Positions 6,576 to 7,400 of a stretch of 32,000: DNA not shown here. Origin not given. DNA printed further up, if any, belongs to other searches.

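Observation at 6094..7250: A/T-richer two-gene cassette of unknown function (174 aa plus 221 aa, overlapping) in a defence/TA-rich neighbourhood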

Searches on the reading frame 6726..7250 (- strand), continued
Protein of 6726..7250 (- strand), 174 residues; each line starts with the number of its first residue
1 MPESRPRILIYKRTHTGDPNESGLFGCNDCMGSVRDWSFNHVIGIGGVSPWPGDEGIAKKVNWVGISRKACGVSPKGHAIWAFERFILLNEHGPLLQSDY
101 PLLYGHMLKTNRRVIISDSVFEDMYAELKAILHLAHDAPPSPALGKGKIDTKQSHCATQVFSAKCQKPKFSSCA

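Call 87: find_encoding_contigs(protein=P0035, flank=6000, max_places=3)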
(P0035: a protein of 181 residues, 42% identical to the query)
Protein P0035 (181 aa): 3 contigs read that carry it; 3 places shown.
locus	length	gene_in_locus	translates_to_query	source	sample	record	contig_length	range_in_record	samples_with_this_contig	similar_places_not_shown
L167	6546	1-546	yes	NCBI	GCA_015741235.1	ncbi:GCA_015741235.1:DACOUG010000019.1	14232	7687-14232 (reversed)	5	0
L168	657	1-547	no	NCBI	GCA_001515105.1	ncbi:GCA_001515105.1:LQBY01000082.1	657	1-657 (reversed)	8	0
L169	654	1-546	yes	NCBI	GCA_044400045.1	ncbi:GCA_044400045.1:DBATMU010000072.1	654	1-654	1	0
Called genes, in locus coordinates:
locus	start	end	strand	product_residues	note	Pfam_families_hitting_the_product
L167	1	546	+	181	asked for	?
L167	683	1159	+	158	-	PF00583:Acetyltransf_1, PF13302:Acetyltransf_3 (weak), PF13420:Acetyltransf_4 (weak), PF13523:Acetyltransf_8 (weak), PF13673:Acetyltransf_10, PF13508:Acetyltransf_7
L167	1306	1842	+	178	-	-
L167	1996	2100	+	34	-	-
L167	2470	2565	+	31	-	-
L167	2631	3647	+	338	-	-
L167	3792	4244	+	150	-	PF13420:Acetyltransf_4 (weak), PF13673:Acetyltransf_10, PF00583:Acetyltransf_1, PF13508:Acetyltransf_7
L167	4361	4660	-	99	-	PF05016:ParE_toxin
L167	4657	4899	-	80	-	PF03693:ParD_antitoxin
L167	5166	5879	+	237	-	PF02661:Fic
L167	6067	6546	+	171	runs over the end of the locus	PF22016:DUF6933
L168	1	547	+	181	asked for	?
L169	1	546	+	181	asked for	?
